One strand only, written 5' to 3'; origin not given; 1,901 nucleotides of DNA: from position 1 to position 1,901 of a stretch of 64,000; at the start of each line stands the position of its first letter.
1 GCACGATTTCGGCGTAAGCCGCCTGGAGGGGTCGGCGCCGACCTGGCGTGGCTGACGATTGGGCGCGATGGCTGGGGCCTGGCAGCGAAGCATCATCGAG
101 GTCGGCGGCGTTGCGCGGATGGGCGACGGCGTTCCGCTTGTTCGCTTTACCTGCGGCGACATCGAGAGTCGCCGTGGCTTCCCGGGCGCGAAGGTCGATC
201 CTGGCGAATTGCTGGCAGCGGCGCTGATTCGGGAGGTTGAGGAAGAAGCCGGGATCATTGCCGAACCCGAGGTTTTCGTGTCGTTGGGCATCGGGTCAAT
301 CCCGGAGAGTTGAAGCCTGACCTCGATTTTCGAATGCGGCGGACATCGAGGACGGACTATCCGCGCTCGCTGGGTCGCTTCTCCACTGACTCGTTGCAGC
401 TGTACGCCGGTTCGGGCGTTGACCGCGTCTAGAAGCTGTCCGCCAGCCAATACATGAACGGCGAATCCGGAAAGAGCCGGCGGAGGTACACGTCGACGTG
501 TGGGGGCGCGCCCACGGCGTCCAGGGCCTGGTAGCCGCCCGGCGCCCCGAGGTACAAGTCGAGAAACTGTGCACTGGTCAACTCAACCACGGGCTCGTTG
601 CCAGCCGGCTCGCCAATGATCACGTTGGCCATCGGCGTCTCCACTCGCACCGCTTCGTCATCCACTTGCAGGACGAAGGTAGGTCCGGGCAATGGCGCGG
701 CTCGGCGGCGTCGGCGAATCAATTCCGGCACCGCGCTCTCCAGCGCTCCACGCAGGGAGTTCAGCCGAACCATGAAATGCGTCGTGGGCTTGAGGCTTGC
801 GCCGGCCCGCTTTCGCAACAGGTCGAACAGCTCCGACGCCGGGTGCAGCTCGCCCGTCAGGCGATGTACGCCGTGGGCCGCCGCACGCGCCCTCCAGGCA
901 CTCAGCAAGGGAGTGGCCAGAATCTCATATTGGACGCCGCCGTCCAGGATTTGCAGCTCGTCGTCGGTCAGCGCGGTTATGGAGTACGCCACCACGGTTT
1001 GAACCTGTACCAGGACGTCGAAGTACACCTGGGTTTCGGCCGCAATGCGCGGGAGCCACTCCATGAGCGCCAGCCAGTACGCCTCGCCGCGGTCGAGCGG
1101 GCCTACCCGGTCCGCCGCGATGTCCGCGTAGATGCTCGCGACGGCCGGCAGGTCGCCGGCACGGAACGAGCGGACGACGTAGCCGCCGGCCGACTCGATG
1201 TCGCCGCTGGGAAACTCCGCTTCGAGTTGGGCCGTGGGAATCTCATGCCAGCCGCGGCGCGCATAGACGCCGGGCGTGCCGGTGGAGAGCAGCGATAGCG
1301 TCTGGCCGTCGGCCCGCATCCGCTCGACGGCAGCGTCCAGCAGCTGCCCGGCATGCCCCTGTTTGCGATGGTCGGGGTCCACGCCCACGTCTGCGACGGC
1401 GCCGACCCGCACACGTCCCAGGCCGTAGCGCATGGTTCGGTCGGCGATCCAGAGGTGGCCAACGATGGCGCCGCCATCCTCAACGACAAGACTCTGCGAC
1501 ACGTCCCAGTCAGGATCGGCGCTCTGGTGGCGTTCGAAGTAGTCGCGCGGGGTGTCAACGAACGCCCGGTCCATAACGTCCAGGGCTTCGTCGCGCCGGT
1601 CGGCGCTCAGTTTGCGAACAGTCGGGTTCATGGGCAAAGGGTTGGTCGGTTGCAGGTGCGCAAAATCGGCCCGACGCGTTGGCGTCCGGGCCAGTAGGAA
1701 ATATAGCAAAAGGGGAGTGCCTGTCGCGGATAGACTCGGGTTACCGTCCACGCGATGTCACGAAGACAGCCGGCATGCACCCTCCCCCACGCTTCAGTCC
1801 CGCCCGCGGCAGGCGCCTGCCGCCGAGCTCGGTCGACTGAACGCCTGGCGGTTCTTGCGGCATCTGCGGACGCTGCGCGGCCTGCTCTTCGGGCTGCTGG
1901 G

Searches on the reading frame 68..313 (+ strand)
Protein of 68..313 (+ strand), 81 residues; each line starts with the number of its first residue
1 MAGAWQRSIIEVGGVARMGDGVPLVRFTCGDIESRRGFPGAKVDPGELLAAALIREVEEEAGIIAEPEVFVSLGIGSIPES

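Call 12: find_encoding_contigs(protein=window:68-313:+, flank=10000, max_places=4)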
Protein window:68-313:+ (81 aa): 14 contigs read that carry it; 4 places shown.
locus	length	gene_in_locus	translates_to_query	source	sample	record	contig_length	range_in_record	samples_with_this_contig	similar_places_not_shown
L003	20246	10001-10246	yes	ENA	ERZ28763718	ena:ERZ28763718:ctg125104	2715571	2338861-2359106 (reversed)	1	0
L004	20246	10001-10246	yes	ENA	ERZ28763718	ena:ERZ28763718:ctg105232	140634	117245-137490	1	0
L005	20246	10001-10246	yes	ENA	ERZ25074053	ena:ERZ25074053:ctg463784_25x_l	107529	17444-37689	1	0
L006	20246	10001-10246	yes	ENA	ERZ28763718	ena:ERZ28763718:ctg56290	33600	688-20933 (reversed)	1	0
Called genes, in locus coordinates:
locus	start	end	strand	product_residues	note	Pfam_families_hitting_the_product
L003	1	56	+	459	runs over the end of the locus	PF11013:DUF2851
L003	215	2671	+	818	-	PF02190:LON_substr_bdg, PF00004:AAA, PF07728:AAA_5, PF22667:Lon_lid, PF05362:Lon_C, PF13541:ChlI (weak)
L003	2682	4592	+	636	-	PF00012:HSP70, PF06723:MreB_Mbl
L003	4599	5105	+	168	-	PF01025:GrpE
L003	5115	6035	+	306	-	PF00226:DnaJ, PF01556:DnaJ_C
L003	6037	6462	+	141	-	PF00376:MerR, PF13411:MerR_1, PF13591:MerR_2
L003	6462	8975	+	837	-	PF02861:Clp_N, PF00004:AAA, PF23569:NBD_SMAX1 (weak), PF17871:AAA_lid_9, PF00004:AAA (weak), PF07724:AAA_2, PF07728:AAA_5, PF10431:ClpB_D2-small, +8 more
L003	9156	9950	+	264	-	PF02633:Creatininase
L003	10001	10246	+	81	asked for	PF00293:NUDIX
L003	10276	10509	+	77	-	-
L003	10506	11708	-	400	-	PF13527:Acetyltransf_9, PF00583:Acetyltransf_1, PF13508:Acetyltransf_7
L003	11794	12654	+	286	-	-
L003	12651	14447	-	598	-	PF13360:PQQ_2 (weak)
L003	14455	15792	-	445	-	PF00919:UPF0004, PF04055:Radical_SAM, PF01938:TRAM (weak)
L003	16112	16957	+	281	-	PF01370:Epimerase, PF04321:RmlD_sub_bind, PF07993:NAD_binding_4 (faint), PF16363:GDP_Man_Dehyd, PF02719:Polysacc_synt_2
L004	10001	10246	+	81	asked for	PF00293:NUDIX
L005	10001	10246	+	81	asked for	PF00293:NUDIX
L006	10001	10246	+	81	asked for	PF00293:NUDIX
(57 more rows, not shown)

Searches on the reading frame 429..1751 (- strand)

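Call 5: search_protein_families(library=pfam, proteins=[window:429-1751:-], max_evalue=0.01)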
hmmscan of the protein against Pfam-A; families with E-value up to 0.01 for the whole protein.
window:429-1751:- (440 aa): 5 families
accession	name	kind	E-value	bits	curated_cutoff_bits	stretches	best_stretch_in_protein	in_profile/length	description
PF13527.13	Acetyltransf_9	-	9.5e-24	84.3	25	1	45-169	2-125/127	Acetyltransferase (GNAT) domain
PF00583.31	Acetyltransf_1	-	2e-10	41.4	20.7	1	67-155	12-98/116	Acetyltransferase (GNAT) family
PF13508.13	Acetyltransf_7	-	3.2e-08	34.3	27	1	86-169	4-83/84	Acetyltransferase (GNAT) domain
PF13673.13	Acetyltransf_10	-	0.00062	20.2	23.6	1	86-173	32-111/128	Acetyltransferase (GNAT) domain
PF14542.12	Acetyltransf_CG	-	0.0028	18.2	30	1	120-151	28-59/80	GCN5-related N-acetyl-transferase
